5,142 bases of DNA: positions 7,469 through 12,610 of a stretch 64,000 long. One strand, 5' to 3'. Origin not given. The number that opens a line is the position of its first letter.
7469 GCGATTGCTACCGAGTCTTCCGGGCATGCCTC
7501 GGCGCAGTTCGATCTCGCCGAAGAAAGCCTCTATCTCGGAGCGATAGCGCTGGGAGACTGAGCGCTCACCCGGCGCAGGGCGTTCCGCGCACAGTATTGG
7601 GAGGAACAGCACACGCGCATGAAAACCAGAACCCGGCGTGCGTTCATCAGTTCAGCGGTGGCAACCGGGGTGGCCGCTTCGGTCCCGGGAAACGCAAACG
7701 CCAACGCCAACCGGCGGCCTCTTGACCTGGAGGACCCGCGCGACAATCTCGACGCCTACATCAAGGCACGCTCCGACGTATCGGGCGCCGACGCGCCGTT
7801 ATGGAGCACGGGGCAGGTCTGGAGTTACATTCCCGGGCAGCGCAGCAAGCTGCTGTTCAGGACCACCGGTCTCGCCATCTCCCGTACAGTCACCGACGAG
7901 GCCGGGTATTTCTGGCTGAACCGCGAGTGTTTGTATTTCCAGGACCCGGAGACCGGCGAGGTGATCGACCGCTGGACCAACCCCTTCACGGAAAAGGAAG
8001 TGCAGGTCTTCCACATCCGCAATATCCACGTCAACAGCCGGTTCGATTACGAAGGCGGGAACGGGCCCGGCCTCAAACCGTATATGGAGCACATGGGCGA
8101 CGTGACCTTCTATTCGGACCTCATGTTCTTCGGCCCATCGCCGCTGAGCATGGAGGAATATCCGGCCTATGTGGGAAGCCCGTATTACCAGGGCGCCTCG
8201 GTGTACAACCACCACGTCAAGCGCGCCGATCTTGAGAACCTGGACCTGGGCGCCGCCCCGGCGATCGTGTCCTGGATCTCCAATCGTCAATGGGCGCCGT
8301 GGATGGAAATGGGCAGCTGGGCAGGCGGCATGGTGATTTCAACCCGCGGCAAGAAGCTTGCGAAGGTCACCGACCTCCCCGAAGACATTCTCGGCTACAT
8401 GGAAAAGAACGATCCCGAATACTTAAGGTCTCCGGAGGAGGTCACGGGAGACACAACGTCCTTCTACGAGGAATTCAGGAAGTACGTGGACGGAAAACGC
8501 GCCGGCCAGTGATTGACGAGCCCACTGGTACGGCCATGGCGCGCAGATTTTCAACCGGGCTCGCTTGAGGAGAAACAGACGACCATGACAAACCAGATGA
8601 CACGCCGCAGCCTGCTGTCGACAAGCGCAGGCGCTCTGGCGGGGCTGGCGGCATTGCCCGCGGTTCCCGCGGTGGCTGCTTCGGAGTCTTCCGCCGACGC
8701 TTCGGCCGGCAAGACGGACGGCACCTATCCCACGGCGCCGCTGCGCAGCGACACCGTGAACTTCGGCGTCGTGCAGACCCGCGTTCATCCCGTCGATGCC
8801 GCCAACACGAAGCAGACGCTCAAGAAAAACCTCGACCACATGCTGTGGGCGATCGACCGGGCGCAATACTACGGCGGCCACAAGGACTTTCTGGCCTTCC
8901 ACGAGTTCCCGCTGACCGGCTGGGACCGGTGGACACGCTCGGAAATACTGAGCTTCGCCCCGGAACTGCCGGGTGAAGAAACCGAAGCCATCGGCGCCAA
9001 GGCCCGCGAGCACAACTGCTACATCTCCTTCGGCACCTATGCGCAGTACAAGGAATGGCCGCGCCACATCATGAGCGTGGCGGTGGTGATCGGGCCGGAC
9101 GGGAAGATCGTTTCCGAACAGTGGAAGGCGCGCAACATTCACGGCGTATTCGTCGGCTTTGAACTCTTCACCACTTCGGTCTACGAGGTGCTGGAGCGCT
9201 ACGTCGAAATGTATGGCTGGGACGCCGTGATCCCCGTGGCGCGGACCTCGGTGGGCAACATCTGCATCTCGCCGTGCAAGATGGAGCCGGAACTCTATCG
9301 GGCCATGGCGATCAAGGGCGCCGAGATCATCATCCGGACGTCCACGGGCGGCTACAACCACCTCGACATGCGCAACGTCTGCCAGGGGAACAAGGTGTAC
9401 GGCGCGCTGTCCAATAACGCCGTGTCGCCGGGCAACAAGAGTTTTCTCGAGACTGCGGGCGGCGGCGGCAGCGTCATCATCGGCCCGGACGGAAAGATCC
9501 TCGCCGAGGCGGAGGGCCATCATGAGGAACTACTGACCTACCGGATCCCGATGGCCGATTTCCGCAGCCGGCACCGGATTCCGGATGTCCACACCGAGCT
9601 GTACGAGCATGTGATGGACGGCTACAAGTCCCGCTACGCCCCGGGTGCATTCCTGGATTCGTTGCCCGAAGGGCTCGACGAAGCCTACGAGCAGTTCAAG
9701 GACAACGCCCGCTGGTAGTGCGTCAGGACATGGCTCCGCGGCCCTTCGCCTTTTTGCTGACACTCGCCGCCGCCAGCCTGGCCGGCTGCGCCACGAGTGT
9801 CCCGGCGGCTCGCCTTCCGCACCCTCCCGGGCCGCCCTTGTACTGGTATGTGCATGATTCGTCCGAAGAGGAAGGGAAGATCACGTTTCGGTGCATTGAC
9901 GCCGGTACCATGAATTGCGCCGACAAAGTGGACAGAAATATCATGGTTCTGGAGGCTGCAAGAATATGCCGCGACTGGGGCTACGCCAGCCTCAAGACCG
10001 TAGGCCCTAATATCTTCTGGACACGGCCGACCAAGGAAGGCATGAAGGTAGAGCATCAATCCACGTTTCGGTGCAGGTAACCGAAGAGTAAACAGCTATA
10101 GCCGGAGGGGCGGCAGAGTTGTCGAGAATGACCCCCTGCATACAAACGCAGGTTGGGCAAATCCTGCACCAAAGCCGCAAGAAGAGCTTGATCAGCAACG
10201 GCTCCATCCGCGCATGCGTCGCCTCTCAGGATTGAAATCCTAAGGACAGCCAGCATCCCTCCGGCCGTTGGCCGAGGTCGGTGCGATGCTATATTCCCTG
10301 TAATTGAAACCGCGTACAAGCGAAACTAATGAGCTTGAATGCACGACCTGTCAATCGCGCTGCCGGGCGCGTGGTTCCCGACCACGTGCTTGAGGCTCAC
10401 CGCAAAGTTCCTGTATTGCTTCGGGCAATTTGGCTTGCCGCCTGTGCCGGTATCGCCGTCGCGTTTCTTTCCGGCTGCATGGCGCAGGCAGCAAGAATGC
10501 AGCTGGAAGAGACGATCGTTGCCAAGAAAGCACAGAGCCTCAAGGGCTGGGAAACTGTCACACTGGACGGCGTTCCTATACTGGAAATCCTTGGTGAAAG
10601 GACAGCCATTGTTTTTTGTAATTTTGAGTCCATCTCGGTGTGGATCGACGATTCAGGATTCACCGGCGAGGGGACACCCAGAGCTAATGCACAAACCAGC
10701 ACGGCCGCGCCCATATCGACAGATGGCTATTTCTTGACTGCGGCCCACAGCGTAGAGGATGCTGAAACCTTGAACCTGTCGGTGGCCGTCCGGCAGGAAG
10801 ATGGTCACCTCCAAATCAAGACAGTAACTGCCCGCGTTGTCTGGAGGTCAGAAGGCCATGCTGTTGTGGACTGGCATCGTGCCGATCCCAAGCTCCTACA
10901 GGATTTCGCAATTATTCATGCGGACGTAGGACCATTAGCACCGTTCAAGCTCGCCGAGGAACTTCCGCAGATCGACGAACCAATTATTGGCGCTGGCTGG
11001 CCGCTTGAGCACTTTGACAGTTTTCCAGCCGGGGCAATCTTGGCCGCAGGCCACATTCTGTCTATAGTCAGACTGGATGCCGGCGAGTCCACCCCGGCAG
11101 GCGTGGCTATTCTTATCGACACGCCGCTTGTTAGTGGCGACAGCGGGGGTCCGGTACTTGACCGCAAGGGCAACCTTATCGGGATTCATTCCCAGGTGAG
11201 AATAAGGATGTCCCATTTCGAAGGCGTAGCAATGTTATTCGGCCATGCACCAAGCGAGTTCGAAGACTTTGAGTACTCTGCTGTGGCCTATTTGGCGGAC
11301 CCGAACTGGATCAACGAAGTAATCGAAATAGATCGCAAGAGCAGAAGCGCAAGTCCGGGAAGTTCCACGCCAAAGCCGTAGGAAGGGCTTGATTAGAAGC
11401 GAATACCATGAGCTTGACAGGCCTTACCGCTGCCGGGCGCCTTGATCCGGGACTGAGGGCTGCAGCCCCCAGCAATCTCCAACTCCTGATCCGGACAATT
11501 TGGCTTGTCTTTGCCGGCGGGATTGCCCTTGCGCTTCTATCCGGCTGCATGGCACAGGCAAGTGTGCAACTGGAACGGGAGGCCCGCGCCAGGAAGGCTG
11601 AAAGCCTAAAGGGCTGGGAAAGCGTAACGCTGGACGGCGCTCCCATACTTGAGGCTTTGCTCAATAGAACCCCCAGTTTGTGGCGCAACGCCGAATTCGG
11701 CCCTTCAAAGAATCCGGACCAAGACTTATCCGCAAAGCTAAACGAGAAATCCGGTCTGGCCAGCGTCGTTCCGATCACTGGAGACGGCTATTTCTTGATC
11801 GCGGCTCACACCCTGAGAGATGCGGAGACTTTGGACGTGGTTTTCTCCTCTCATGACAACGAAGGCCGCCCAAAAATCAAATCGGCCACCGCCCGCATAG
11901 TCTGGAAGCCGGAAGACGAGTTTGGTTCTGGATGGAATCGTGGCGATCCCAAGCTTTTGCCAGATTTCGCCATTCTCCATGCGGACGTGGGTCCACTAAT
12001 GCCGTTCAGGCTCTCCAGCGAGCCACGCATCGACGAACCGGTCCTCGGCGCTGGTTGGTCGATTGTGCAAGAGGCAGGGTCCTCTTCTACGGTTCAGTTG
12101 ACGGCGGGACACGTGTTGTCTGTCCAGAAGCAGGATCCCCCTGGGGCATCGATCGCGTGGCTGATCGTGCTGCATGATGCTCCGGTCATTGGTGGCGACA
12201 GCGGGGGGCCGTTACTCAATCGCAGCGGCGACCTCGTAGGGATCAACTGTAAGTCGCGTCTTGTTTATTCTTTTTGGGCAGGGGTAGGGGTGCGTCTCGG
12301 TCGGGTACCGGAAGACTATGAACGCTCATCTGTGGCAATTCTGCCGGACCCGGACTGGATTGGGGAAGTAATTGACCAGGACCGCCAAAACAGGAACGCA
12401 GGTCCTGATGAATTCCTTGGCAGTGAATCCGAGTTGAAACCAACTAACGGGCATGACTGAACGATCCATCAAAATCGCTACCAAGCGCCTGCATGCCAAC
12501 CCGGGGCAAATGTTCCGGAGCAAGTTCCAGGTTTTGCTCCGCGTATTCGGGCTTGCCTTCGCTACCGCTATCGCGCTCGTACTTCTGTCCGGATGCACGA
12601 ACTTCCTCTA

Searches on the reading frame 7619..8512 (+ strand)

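Call 30: search_protein_families(library=pfam, proteins=[window:7619-8512:+], max_evalue=0.001)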
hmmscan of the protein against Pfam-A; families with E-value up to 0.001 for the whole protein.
window:7619-8512:+ (297 aa): 1 family
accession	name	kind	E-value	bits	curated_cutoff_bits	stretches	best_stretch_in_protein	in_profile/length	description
PF08894.16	DUF1838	-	3.5e-51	174.7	25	1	61-288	6-230/232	Protein of unknown function (DUF1838)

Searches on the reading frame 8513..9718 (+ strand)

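Call 30: search_protein_families(library=pfam, proteins=[window:8513-9718:+], max_evalue=0.001)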
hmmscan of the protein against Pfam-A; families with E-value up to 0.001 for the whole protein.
window:8513-9718:+ (401 aa): 1 family
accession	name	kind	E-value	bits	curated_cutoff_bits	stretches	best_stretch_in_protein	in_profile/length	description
PF00795.27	CN_hydrolase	-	8.8e-25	87.9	23.2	1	99-352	10-253/256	Carbon-nitrogen hydrolase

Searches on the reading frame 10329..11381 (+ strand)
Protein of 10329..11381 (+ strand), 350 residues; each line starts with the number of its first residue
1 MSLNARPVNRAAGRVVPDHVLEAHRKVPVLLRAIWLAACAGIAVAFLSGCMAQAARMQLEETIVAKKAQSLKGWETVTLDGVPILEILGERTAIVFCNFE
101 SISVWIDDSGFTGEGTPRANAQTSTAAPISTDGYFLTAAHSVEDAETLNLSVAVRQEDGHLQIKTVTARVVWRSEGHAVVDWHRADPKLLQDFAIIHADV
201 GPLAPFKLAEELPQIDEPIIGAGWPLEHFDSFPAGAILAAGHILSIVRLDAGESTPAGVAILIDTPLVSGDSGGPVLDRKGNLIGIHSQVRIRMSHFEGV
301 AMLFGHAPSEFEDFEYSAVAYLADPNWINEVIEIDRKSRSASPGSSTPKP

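Call 29: search_protein_families(library=pfam, proteins=[window:10329-11381:+], max_evalue=0.001)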
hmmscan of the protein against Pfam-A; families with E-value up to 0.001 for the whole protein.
window:10329-11381:+ (350 aa): 2 families
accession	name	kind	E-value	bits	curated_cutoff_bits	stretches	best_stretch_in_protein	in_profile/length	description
PF13365.12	Trypsin_2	-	1.9e-13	51.8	27.6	1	129-286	6-144/144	Trypsin-like peptidase domain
PF00089.32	Trypsin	-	3.2e-06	27.6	20.6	1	121-290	24-198/220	Trypsin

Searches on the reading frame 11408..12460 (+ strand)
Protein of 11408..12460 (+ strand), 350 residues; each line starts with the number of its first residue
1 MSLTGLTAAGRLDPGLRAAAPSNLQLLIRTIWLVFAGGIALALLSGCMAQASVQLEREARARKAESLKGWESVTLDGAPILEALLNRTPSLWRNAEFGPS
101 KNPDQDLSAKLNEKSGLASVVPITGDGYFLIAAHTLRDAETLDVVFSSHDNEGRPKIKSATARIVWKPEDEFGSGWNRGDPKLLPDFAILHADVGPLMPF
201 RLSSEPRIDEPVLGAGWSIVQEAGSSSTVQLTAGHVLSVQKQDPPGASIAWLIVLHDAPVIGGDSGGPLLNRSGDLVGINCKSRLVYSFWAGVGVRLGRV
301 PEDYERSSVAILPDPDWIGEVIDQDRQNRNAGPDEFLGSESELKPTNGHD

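Call 29: search_protein_families(library=pfam, proteins=[window:11408-12460:+], max_evalue=0.001)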
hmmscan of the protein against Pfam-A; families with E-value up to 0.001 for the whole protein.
window:11408-12460:+ (350 aa): 2 families
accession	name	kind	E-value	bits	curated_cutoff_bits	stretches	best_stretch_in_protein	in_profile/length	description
PF13365.12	Trypsin_2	-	6.8e-11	43.5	27.6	1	123-279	6-144/144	Trypsin-like peptidase domain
PF00089.32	Trypsin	-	0.00012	22.5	20.6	1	125-280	33-195/220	Trypsin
